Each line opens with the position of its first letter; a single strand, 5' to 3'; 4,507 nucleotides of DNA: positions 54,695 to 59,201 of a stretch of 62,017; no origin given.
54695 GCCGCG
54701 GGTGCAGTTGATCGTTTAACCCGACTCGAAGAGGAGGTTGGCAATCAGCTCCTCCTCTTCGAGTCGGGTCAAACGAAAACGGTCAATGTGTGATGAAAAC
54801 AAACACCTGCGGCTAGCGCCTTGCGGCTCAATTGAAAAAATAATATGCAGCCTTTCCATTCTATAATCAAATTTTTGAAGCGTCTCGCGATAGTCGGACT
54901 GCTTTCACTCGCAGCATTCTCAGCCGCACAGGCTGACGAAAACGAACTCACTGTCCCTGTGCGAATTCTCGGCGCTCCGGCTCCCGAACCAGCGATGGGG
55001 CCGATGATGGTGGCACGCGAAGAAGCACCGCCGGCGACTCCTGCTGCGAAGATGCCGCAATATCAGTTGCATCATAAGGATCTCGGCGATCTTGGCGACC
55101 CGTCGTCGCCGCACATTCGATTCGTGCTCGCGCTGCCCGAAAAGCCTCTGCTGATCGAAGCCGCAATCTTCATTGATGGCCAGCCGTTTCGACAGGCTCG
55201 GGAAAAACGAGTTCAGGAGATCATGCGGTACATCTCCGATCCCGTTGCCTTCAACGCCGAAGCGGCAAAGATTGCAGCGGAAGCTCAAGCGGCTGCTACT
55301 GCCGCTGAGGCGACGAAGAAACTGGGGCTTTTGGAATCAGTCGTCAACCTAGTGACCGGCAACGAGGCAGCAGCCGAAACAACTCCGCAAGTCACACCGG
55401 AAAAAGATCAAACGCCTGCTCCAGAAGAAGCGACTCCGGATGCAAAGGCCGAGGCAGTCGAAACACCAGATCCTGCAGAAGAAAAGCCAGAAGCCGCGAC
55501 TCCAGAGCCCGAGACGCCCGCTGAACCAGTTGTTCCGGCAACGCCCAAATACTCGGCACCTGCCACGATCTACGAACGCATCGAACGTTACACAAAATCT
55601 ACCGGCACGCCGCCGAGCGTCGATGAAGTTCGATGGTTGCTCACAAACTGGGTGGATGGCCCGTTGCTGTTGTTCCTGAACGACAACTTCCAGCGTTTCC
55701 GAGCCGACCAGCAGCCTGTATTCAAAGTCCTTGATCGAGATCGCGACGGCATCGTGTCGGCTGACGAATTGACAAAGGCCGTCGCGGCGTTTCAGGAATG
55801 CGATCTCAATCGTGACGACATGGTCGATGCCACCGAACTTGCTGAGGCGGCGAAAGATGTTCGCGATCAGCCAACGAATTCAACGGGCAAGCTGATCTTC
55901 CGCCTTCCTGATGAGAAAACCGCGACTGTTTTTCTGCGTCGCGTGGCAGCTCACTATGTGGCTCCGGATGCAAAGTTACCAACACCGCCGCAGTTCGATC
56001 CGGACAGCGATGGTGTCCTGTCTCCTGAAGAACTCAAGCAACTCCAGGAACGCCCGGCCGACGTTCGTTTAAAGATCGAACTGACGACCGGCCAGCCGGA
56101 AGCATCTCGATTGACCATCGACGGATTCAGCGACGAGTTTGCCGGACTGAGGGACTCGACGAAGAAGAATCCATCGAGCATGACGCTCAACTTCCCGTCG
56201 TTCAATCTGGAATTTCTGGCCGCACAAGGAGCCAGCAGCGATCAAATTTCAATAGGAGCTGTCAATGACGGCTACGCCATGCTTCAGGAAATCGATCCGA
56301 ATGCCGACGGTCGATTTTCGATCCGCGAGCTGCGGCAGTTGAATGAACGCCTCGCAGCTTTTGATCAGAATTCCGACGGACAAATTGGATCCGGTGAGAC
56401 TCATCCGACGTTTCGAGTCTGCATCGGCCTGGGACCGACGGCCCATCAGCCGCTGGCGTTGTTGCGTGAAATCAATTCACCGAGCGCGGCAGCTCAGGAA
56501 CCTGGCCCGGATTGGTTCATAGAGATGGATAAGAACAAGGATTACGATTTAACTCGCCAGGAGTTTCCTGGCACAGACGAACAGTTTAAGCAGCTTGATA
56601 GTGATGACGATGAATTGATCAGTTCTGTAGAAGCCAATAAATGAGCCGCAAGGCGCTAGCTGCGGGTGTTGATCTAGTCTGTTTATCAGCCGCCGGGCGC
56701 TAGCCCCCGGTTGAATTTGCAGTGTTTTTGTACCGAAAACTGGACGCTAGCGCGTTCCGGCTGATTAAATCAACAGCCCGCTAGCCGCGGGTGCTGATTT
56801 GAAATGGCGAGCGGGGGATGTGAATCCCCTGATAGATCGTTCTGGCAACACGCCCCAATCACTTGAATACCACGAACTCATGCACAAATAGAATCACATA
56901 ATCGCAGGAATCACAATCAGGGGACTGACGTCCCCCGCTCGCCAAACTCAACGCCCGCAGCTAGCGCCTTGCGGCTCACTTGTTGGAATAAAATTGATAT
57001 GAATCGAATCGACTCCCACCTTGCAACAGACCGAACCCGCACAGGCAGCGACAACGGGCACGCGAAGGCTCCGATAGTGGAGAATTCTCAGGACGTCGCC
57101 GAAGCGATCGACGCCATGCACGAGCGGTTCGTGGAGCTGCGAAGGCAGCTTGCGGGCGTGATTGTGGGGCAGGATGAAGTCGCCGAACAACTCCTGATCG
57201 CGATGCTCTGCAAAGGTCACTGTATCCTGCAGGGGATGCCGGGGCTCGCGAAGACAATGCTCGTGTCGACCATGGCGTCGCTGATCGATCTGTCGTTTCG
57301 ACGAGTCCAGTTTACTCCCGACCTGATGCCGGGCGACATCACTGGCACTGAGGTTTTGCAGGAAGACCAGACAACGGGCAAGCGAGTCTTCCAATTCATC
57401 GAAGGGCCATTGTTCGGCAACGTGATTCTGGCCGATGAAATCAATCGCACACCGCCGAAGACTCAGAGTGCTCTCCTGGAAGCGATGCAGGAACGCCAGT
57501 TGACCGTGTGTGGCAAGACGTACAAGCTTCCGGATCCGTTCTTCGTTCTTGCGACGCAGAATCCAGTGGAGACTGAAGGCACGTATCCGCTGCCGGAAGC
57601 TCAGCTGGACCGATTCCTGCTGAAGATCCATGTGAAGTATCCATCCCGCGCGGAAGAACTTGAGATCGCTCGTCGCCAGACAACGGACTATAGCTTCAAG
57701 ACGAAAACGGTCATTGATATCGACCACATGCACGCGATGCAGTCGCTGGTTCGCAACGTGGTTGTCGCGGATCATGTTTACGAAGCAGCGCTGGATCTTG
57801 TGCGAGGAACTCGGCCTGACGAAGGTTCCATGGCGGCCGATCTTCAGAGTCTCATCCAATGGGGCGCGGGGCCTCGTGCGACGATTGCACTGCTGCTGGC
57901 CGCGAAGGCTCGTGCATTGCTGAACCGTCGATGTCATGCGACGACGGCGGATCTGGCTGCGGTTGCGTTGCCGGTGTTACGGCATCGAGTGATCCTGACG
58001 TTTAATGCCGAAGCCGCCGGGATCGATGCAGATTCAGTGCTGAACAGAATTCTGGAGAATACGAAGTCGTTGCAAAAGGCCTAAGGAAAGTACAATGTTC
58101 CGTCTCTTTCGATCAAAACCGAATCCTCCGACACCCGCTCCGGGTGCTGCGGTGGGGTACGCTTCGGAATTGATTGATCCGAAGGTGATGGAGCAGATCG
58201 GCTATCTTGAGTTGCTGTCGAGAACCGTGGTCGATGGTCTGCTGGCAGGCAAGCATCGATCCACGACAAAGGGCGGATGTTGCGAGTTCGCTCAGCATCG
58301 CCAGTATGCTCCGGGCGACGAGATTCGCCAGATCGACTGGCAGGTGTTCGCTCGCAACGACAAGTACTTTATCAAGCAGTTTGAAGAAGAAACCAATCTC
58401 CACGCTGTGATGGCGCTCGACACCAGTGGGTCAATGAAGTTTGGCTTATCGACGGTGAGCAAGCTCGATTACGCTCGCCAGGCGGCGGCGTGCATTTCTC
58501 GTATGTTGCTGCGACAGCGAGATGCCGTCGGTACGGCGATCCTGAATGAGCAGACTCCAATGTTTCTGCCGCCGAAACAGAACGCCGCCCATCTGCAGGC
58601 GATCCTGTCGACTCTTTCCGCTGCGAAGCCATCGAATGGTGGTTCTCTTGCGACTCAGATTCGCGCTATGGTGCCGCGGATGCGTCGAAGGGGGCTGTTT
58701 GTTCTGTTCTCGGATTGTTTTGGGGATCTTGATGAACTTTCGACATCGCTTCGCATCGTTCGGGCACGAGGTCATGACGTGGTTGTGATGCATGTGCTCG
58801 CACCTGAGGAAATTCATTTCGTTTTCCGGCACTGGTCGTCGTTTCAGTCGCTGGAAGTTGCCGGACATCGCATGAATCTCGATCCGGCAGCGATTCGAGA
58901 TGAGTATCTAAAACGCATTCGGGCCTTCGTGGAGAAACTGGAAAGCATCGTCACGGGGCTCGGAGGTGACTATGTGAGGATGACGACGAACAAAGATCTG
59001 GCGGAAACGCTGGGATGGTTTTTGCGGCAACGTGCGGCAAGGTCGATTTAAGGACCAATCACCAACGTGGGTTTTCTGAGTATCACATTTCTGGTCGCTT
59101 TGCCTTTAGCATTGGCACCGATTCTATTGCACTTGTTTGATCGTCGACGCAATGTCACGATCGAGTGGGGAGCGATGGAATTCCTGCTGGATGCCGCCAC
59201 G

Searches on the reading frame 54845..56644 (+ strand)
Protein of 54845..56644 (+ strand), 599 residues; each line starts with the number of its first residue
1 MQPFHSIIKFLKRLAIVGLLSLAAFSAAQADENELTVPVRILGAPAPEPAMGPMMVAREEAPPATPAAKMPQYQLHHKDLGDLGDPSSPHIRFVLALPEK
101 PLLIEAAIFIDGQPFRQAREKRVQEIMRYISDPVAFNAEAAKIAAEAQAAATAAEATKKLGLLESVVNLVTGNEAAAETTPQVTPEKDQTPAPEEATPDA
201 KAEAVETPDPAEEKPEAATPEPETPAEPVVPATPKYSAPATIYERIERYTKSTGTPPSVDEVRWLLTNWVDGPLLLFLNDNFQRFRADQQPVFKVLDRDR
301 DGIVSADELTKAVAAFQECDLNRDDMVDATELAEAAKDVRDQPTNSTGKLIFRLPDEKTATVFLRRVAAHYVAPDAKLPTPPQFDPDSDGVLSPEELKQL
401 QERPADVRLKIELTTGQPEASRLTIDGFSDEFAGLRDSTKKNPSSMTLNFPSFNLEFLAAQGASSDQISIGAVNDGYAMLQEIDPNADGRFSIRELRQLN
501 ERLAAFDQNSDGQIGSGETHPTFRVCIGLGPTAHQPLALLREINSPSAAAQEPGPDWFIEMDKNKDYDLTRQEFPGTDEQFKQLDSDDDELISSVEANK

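Call 33: search_protein_families(library=pfam, proteins=[window:54845-56644:+], max_evalue=0.001)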
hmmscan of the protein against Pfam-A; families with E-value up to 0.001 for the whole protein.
window:54845-56644:+ (599 aa): 5 families
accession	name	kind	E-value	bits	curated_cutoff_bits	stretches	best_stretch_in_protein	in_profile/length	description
PF00036.39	EF-hand_1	-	1.3e-15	56.2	25.4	0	292-314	5-27/29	EF hand domain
PF13405.12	EF-hand_6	-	1.9e-15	55.4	25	0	292-312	5-25/30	EF-hand domain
PF13499.12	EF-hand_7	-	4.9e-15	56.1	30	0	290-325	5-35/67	EF-hand domain pair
PF13202.12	EF-hand_5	-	3.4e-12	45.7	25.9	0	292-311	4-23/25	EF hand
PF13833.12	EF-hand_8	-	1.7e-05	24.9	28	0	292-309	30-47/54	EF-hand domain pair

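Call 81: search_protein_families(library=ncbifam, proteins=[window:54845-56644:+], max_evalue=0.001)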
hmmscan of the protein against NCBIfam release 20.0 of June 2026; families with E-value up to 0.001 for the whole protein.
window:54845-56644:+ (599 aa): 4 families
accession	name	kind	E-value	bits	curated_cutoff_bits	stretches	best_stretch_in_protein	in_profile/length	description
NF041410.1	XopAW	subfamily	5.8e-10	39.4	120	0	289-400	28-161/235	XopAW family type III secretion system calcium-binding effector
NF053806.1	lanmdlnLanM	equivalog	2.7e-06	27.5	135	0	289-335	26-73/132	lanmodulin LanM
NF008965.0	PRK12309.1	equivalog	1.2e-05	24.6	550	0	284-333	331-380/392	transaldolase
NF038285.1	deiodinase_rel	hypoth_equivalog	4.9e-05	22.9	250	0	560-594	45-79/347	deiodinase family protein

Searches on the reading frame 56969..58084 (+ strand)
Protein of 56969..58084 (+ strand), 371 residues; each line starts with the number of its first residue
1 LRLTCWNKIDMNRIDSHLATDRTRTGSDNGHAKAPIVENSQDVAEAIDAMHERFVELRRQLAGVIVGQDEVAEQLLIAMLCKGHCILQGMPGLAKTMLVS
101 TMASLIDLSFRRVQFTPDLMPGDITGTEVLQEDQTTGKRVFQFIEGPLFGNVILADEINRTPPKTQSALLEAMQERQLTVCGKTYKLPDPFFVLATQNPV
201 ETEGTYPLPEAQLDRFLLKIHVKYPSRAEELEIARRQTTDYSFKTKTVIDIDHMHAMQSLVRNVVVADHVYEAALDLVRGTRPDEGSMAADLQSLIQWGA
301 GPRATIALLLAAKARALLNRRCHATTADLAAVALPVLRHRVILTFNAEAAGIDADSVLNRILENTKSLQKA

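Call 33: search_protein_families(library=pfam, proteins=[window:56969-58084:+], max_evalue=0.001)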
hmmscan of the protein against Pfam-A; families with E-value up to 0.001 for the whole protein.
window:56969-58084:+ (371 aa): 7 families
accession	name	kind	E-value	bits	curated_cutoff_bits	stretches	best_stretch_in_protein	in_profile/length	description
PF07726.17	AAA_3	-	3.7e-63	211.7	27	1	84-218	1-131/131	ATPase family associated with various cellular activities (AAA)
PF17863.7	AAA_lid_2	-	5.4e-16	58.5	22.7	1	293-361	6-74/74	AAA lid domain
PF07728.20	AAA_5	-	1.3e-13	51.5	22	1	84-216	1-139/139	AAA domain (dynein-related subfamily)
PF20030.5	bpMoxR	-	4.7e-11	42.6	27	1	56-257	5-203/205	MoxR domain in the MoxR-vWA-beta-propeller ternary systems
PF05496.18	RuvB_N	-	2.1e-06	28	27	0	65-113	9-64/159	Holliday junction DNA helicase RuvB P-loop domain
PF00004.35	AAA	-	3.8e-05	24.6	21.2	1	86-199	2-111/131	ATPase family associated with various cellular activities (AAA)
PF01078.27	Mg_chelatase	-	0.00068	19.5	20.3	0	65-106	5-46/207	Magnesium chelatase, subunit ChlI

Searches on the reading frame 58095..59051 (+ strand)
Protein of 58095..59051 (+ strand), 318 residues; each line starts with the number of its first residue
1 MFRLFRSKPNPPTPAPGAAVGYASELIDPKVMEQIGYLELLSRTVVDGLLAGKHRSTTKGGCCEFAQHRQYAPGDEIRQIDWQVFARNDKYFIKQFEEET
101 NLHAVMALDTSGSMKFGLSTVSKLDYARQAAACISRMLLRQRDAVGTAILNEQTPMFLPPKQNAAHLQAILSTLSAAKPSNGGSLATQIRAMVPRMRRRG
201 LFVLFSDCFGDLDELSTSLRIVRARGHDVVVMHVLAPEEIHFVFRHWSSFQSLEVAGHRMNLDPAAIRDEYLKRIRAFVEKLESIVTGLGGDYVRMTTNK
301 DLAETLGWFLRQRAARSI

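Call 33: search_protein_families(library=pfam, proteins=[window:58095-59051:+], max_evalue=0.001)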
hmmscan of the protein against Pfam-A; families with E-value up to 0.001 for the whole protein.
window:58095-59051:+ (318 aa): 2 families
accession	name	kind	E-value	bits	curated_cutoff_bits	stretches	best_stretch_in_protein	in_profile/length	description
PF01882.25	DUF58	-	5e-46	157.1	23.4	1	67-276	1-211/216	Protein of unknown function DUF58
PF13519.12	VWA_2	-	1.6e-06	29.1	27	1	105-207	2-105/107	von Willebrand factor type A domain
